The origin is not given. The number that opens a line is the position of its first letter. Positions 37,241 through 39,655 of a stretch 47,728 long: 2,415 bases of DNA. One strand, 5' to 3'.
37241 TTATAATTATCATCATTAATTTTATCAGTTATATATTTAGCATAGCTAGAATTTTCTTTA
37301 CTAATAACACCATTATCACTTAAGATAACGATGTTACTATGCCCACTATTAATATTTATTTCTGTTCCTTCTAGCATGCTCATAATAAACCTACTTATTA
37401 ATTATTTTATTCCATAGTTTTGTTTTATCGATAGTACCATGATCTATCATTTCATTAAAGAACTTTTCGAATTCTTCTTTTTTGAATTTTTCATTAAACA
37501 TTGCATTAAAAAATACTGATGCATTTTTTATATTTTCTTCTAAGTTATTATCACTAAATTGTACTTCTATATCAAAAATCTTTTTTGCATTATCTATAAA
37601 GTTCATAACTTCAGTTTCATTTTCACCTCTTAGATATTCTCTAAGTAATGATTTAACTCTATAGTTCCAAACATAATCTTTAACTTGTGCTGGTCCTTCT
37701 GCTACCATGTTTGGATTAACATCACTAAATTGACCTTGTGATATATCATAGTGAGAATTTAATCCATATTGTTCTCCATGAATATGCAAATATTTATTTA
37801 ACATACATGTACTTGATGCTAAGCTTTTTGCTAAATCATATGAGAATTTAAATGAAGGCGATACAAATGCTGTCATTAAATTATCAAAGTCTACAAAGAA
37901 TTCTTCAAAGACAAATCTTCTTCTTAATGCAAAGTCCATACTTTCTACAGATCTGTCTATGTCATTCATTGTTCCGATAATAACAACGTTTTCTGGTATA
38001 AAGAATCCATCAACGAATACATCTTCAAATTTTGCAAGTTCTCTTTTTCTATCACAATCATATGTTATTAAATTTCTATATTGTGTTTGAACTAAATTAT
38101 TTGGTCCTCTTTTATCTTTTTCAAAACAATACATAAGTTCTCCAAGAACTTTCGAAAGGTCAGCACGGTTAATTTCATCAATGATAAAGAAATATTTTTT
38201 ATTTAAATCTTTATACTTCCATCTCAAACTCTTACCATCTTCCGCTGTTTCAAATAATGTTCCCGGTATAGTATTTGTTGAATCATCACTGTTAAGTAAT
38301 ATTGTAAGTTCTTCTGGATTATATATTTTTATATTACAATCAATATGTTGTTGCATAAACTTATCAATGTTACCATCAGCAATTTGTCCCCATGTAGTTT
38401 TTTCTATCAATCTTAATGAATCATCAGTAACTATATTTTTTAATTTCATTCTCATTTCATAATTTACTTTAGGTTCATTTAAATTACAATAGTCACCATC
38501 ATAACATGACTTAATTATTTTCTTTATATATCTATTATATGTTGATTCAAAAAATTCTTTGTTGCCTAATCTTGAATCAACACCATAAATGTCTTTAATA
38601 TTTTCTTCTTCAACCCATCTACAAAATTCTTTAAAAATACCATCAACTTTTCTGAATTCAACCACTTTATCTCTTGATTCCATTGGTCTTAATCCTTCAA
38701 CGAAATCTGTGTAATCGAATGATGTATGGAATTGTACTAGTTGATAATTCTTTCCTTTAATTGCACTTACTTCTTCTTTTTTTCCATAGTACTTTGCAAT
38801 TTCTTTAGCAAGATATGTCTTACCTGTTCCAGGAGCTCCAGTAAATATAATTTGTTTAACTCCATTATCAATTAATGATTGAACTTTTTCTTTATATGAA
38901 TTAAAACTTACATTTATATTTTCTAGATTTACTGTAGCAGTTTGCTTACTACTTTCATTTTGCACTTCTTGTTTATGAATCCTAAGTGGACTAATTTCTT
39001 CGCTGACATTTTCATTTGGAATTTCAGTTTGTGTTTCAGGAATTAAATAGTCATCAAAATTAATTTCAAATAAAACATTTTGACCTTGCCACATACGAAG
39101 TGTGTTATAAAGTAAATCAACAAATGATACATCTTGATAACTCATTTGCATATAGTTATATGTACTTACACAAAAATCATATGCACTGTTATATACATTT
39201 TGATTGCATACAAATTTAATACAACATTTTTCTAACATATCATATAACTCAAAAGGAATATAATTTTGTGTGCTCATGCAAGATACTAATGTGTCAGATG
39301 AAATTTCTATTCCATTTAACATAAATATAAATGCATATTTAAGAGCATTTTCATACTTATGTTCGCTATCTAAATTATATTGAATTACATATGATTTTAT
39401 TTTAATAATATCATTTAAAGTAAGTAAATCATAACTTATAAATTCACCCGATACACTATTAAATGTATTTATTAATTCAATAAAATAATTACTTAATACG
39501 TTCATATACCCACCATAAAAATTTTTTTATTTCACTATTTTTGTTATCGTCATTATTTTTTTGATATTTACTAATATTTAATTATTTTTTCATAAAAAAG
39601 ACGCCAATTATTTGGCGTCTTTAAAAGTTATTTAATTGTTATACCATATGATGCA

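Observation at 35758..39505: Divergent McrBC-like three-gene operon (AAA+ GTPase, McrC-like partner, membrane peptide) between glgB and the dcw cluster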

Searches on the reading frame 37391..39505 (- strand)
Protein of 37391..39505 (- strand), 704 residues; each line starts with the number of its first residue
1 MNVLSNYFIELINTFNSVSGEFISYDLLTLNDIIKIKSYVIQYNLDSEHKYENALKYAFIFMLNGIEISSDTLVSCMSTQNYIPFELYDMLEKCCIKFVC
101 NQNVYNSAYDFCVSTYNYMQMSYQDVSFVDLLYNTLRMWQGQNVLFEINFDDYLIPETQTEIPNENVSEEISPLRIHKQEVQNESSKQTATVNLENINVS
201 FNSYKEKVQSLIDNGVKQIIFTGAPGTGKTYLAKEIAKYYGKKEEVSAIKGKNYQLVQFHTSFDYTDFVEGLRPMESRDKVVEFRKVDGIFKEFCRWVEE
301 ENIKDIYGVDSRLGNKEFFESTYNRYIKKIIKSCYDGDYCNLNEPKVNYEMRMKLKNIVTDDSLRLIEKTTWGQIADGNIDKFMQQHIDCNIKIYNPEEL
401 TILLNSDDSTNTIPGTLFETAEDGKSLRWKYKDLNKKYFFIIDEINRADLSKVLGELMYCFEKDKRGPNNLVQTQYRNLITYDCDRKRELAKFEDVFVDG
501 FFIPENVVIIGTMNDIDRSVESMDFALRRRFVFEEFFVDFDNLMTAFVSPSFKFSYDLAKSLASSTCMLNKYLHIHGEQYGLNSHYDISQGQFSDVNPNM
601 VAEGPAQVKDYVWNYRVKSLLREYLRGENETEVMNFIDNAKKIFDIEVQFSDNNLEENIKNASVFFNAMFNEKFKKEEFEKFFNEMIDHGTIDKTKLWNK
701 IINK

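Call 3: search_protein_families(library=pfam, proteins=[window:37391-39505:-], max_evalue=1)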
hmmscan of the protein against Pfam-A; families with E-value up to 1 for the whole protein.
window:37391-39505:- (704 aa): 24 families
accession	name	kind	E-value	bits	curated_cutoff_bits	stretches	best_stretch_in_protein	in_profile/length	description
PF07728.20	AAA_5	-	1.1e-16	61.6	22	2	398-531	40-139/139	AAA domain (dynein-related subfamily)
PF00004.35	AAA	-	1e-05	26.4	21.2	1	219-241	1-23/131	ATPase family associated with various cellular activities (AAA)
PF20720.3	nSTAND3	-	0.00024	21.3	27.2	1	202-261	5-46/155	Novel STAND NTPase 3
PF13521.12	AAA_28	-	0.0011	19.6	27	1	219-241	2-24/164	AAA domain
PF13245.12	AAA_19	-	0.0028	18.2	25.1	1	217-246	12-41/134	AAA domain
PF02367.23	TsaE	-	0.0037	17.6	26.6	1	210-260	16-62/128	Threonylcarbamoyl adenosine biosynthesis protein TsaE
PF04851.21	ResIII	-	0.0039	17.5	22.5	1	207-245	14-52/164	Type III restriction enzyme, res subunit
PF13191.12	AAA_16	-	0.0047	17.9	32.6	1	220-268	28-78/167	AAA ATPase domain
PF13238.12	AAA_18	-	0.0056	17.6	29.4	1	219-279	1-42/128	AAA domain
PF25725.1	crAss_CARG1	-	0.012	16.1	27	1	580-643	27-88/133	Crassvirus cargo protein 1 domain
PF05496.18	RuvB_N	-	0.016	15.4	27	1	215-243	32-60/159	Holliday junction DNA helicase RuvB P-loop domain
PF05970.20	PIF1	-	0.016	15.2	25.9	1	204-244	10-50/223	PIF1-like helicase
PF13604.12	AAA_30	-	0.019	15.1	27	1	206-243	8-45/191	AAA domain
PF13401.12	AAA_22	-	0.02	15.7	27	1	219-245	8-33/130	AAA domain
PF13173.12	AAA_14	-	0.022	15.2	27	1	219-271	5-57/129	AAA domain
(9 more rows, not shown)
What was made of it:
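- Checked: Pfam AAA_5, 1e-16 (call 3).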

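Call 4: search_protein_families(library=padloc, proteins=[window:37391-39505:-], max_evalue=1)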
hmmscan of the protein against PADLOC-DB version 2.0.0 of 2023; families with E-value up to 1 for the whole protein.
window:37391-39505:- (704 aa): 10 families
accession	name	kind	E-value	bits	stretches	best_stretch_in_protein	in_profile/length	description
PDLC03448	REase_II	-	2.3e-13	47.2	2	433-539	622-724/857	Type II restriction enzyme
PDLC04140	mad8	-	8.6e-05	20.2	1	219-445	30-200/314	mads_8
PDLC02195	IetA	-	0.00036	18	1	202-239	121-160/395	-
PDLC02793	SspF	-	0.00053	16.5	1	187-277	23-111/600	SspF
PDLC02110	Cas7_IIId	-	0.00065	17.9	1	285-382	42-134/171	-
PDLC02196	IetA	-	0.00072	17.1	1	200-238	103-144/374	-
PDLC00914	TRIP13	-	0.0036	14.8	1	175-247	30-102/302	TRIP13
PDLC01993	RtcR--CARF_AAA_HTH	-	0.0038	13.7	1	182-247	170-235/523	-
PDLC00915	TRIP13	-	0.011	13.1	1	219-240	66-87/302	TRIP13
PDLC04232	IetA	-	0.025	12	1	217-238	117-138/330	-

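Call 5: search_protein_families(library=ncbifam, proteins=[window:37391-39505:-], max_evalue=1)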
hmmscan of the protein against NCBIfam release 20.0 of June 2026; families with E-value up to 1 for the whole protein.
window:37391-39505:- (704 aa): 23 families
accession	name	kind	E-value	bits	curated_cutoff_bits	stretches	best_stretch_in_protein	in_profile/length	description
NF008457.0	PRK11331.1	equivalog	2e-33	115.8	637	2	434-542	270-361/459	5-methylcytosine-specific restriction enzyme subunit McrB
NF010335.0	PRK13764.1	equivalog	0.00015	20.5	340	1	202-246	249-293/613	ATPase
TIGR01448.2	helicase_RecD2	equivalog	0.00022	19.5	500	1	164-245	279-360/713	SF1B family DNA helicase RecD2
NF038308.1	RNA_repair_RtcR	equivalog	0.00028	19.9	650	1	175-245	161-233/530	RNA repair transcriptional activator RtcR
NF038214.1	IS21_help_AAA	equivalog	0.00069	19.4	200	1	215-238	89-112/232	IS21-like element helper ATPase IstB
TIGR02881.1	spore_V_K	equivalog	0.0013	17.9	422.95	1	211-241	37-67/261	stage V sporulation protein K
TIGR01241.2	FtsH_fam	equivalog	0.008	15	600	1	199-237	178-216/598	ATP-dependent zinc metalloprotease FtsH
NF003229.0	PRK04195.1-5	equivalog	0.0091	14.7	280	1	192-242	20-70/413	replication factor C large subunit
NF042959.1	IteA_antiphage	equivalog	0.028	13.6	510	1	205-238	114-147/367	anti-phage ATPase IteA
TIGR03922.1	T7SS_EccA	equivalog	0.03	12.9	466.65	1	215-240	311-336/557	type VII secretion AAA-ATPase EccA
NF003069.1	PRK03992.1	subfamily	0.035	13.2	500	1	217-238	166-187/379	proteasome-activating nucleotidase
NF000868.0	PRK00080.1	equivalog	0.04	12.8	282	1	215-243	50-78/330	Holliday junction branch migration DNA helicase RuvB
TIGR02173.1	cyt_kin_arch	equivalog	0.046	13.7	102.1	1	219-243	3-27/169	(d)CMP kinase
NF006743.0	PRK09270.1-2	equivalog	0.049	12.7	227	1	197-242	8-54/217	nucleoside/nucleotide kinase family protein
TIGR01351.1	adk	subfamily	0.06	13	168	1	218-241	1-24/212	adenylate kinase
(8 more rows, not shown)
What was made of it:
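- On McrB-family AAA+ GTPase: 115.8 bits against a cut-off of 637 (call 5).
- Closest known: EcoKMcrBC. Different: NCBIfam McrB equivalog score of 116 against a cut-off of 637 (call 5).
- Checked: NCBIfam McrB model, 2e-33, but far below the equivalog cut-off (call 5).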

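Call 7: search_solved_structures(query=window:37391-39505:-, max_evalue=0.01, show_alignments=2)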
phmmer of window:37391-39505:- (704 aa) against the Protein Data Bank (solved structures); distinct sequences matched with E-value up to 0.01: 5.
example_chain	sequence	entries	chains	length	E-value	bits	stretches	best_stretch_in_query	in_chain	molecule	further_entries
6hz4_A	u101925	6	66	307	1.8e-29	106.2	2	435-544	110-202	5-methylcytosine-specific restriction enzyme B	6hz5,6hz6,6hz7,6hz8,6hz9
6ut6_A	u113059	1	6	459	8.3e-29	104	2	435-544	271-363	5-methylcytosine-specific restriction enzyme B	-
7vsr_A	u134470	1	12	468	8.6e-29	104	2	435-544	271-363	5-methylcytosine-specific restriction enzyme B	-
6ut3_A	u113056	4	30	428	2.5e-25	92.5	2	429-535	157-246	GTPase subunit of restriction endonuclease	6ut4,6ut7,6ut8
6ut5_A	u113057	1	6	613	1.5e-24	90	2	429-535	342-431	GTPase subunit of restriction endonuclease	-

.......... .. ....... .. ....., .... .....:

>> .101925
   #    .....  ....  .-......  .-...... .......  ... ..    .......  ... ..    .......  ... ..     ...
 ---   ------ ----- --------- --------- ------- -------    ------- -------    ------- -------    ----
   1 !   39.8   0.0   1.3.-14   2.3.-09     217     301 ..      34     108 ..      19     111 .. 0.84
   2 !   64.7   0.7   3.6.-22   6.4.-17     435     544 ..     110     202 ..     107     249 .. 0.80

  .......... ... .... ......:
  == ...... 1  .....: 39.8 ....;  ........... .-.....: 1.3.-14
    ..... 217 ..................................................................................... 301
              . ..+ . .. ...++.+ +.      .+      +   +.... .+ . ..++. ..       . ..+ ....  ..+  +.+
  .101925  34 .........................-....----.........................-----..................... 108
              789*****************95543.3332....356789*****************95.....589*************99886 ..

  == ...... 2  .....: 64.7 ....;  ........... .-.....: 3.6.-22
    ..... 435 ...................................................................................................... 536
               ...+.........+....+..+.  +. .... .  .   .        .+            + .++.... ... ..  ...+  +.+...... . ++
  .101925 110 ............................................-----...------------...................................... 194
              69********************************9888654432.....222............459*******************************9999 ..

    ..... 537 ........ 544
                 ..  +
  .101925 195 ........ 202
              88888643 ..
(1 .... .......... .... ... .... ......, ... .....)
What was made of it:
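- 38204..38617 (-): A ~138-aa helical insertion (aa 297-434) between helix alpha2 and the Walker B strand of the AAA+ fold. The PDB match is split at 301/435 (call 7).
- On McrB-family AAA+ GTPase: phmmer to 6hz4 at 2e-29 (call 7).
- Checked: This shows the ~133-138 aa insertion directly (call 7).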

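Call 9: find_homologous_proteins(query=window:37391-39505:-, max_evalue=0.00001)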
Query window:37391-39505:- (704 aa): 7859 proteins with E <= 0.00001 among 8000 candidates; the best 120 are listed.
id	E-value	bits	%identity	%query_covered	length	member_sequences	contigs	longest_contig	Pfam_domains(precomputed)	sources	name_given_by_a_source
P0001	0.0e+0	1574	98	100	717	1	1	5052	PF00004.36,PF07728.21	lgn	-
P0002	1.1e-273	928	61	98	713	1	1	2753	PF07728.21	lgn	-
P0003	1.8e-116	409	43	29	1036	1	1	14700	PF28529.1,PF13245.13,PF13401.13,PF07728.21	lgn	-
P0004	8.3e-111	390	36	40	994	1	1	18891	PF28529.1,PF12775.14,PF13245.13,PF13401.13,PF07728.21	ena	-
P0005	8.6e-106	373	42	29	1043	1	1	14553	PF28529.1,PF12775.14,PF13245.13,PF00004.36,PF13401.13,PF07728.21,PF13191.13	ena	-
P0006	2.2e-105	372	41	30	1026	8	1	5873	PF13173.13,PF28529.1,PF12775.14,PF13245.13,PF00004.36,PF13401.13,PF07728.21,PF13191.13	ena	-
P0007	2.9e-105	372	42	31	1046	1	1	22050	PF13173.13,PF28529.1,PF12775.14,PF13245.13,PF13521.13,PF00004.36,PF13401.13,PF07728.21,PF13191.13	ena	-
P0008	4.7e-104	368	41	29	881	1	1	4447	PF28529.1,PF12775.14,PF13245.13,PF00004.36,PF13401.13,PF07728.21,PF13191.13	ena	-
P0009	4.2e-103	365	39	29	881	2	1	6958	PF28529.1,PF12775.14,PF13245.13,PF00004.36,PF13401.13,PF07728.21,PF20720.4,PF13191.13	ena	-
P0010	7.1e-103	364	35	35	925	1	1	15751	PF13173.13,PF28529.1,PF12775.14,PF13245.13,PF13521.13,PF00004.36,PF13401.13,PF07728.21,PF20720.4,PF13191.13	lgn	-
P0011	2.1e-102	362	40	29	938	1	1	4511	PF28529.1,PF12775.14,PF13245.13,PF13401.13,PF07728.21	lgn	-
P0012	5.6e-102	361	40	31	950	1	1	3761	PF13173.13,PF13604.13,PF13245.13,PF00004.36,PF13401.13,PF07728.21,PF04851.22,PF13191.13,PF13479.13,PF28529.1,PF13521.13,PF13481.13,PF20720.4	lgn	-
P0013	5.2e-98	348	41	30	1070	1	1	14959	PF28529.1,PF12775.14,PF13245.13,PF13401.13,PF07728.21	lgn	-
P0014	1.8e-96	343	44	30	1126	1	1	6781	PF28529.1,PF13245.13,PF13401.13,PF07728.21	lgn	-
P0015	2.5e-95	339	40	30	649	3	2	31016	PF28529.1,PF07728.21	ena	-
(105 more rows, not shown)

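Call 12: find_encoding_contigs(protein=P0001, flank=6000, max_places=3)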
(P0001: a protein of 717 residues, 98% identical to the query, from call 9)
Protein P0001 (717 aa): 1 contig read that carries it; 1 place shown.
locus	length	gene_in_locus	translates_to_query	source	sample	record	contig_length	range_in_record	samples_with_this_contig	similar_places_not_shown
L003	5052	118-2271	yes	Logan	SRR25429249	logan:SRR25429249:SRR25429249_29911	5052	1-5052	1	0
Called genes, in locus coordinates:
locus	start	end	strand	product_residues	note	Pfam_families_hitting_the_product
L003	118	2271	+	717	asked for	PF00004:AAA (faint), PF07728:AAA_5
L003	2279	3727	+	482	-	PF10117:McrBC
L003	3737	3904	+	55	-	-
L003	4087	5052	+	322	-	?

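Call 13: find_encoding_contigs(protein=P0002, flank=6000, max_places=3)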
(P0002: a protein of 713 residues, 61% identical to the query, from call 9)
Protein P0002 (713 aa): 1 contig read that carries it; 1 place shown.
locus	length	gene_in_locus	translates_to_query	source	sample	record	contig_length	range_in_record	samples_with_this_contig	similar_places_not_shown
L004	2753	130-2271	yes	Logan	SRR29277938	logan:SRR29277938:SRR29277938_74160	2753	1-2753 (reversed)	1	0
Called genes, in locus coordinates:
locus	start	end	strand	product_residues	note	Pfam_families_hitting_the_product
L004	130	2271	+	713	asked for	PF07728:AAA_5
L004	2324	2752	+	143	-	?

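Call 47: predict_structure(alignment_id=A5)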
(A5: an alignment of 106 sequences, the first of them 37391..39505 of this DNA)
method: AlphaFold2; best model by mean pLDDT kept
length: 704 residues; sequences in the alignment: 106
mean_pLDDT: 77.6   pTM: 0.66
mean pLDDT of the five models: 77.6, 76.9, 76.9, 73.1, 69.8
residues with pLDDT >= 90: 209; 70-90: 314; 50-70: 129; < 50: 52
segments of 3 or more residues with pLDDT < 50: 1-3, 156-199
pLDDT, mean of each block of 10 residues (from residue 1): 65 87 82 81 80 75 72 70 55 54 59 77 75 78 71 49 35 28 30 42 89 95 91 93 79 87 89 89 94 94 73 61 80 66 64 76 77 69 74 71 74 74 81 88 89 85 90 92 89 87 96 70 69 91 87 89 93 93 92 93 95 97 95 96 86 79 82 75 74 58 53
secondary structure, 60 per line:
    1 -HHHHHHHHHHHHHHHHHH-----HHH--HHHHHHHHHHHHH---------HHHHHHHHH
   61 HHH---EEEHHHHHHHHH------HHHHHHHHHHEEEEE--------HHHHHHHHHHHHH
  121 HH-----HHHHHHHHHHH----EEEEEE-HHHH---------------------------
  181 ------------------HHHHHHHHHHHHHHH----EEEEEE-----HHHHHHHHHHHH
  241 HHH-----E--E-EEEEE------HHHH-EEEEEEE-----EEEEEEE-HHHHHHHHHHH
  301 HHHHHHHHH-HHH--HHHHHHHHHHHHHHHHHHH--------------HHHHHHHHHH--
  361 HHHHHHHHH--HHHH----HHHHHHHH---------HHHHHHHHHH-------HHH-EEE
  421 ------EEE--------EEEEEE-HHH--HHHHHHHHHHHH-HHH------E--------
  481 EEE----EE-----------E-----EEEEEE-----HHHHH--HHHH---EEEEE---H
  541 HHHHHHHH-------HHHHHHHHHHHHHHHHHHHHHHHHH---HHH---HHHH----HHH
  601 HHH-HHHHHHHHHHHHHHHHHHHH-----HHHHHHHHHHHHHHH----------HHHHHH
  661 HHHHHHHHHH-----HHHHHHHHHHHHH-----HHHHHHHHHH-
elements in order (helices of 4 or more, strands of 3 or more residues): H2-19 H30-42 H52-63 E67-69 H70-78 H85-94 E95-99 H108-122 H128-138 E143-148 H150-153 H199-213 E218-223 H229-243 E254-258 H265-268 E270-276 E282-288 H290-309 H316-334 H349-358 H361-369 H372-375 H380-387 H397-406 E418-420 E427-429 E438-443 H450-461 E481-483 E507-512 H518-522 H525-528 E532-536 H540-548 H556-580 H590-593 H598-603 H605-624 H630-644 H655-670 H676-688 H694-703
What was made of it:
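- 37391..39505 (-): McrB-family AAA+ GTPase, 704 aa. It has Walker A G223-T230, Walker B D443/E444, the NxxD signature N514-D517 and the RRRF motif at 528-531. AF2 model with pLDDT 77.6 (call 47).
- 38204..38617 (-): It is helical with pLDDT 61-81 (call 47).
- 37394..37585 (-): Family-specific three-helix C-terminal extension of McrB (aa 641-704). Helices 655-670, 676-688 and 694-703 (call 47).
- Tried and rejected: A hidden small nuclease (HNH or GIY-YIG) was considered and rejected, because the prediction is all-helical and those motifs are absent (call 47).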
